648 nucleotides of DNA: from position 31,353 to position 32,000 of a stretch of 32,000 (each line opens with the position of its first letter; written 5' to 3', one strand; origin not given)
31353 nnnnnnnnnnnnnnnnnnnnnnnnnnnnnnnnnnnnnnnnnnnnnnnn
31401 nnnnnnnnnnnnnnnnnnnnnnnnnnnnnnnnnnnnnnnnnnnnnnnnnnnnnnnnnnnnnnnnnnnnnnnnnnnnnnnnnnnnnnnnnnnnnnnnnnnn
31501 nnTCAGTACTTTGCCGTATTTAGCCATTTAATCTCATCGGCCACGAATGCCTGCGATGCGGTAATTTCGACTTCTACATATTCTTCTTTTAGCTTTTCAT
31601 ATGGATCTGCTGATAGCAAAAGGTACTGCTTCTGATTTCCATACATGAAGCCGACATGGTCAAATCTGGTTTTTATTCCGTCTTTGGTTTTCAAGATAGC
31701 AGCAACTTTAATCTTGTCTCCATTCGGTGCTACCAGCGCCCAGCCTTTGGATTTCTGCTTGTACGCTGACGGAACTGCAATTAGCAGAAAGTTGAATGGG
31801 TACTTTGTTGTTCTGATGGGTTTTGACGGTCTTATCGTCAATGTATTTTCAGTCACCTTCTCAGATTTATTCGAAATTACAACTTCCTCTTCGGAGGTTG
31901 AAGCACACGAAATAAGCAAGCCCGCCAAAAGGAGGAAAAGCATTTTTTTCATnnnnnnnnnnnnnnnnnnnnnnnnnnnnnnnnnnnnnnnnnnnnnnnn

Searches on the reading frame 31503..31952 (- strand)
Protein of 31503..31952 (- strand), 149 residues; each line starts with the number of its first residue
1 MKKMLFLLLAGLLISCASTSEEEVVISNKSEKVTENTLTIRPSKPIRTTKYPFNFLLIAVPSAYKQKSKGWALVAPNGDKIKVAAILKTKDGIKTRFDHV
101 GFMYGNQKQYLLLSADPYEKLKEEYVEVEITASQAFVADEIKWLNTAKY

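Call 73: find_encoding_contigs(protein=window:31503-31952:-, flank=10000, max_places=2)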
Protein window:31503-31952:- (149 aa): 4 contigs read that carry it; 2 places shown.
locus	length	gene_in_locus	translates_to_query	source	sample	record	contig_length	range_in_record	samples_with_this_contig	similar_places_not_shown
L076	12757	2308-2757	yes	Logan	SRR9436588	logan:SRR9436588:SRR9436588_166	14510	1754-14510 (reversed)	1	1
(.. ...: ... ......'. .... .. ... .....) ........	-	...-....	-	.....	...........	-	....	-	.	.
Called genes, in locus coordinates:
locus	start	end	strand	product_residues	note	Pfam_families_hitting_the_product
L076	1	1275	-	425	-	?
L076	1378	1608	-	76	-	-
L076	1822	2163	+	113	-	-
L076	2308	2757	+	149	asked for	-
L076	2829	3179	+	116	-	-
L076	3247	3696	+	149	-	-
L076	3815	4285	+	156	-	PF07179:SseB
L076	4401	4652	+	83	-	-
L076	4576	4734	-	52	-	-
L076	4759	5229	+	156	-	-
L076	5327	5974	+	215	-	-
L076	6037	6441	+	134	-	-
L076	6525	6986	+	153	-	PF01243:PNPOx_N, PF12900:Pyridox_ox_2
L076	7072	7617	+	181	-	PF12895:ANAPC3 (weak)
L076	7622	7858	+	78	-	-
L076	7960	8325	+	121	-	-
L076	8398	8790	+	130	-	-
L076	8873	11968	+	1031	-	PF01841:Transglut_core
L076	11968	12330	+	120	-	-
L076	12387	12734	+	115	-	-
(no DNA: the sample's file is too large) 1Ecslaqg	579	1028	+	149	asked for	-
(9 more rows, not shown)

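Call 74: search_protein_families(library=pfam, proteins=[L076:1-1275:-, L076:1378-1608:-, L076:1822-2163:+], max_evalue=0.01)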
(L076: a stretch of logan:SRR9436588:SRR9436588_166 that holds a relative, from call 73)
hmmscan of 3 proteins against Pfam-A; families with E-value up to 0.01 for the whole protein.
L076:1-1275:- (425 aa): 2 families
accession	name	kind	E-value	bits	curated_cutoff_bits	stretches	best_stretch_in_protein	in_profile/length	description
PF00078.32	RVT_1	-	2e-42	145.7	29.6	1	92-298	1-204/205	Reverse transcriptase (RNA-dependent DNA polymerase)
PF08388.16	GIIM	-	1.7e-15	57.2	23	1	312-385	2-75/80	Group II intron, maturase-specific domain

L076:1378-1608:- (76 aa): 0 families

L076:1822-2163:+ (113 aa): 0 families
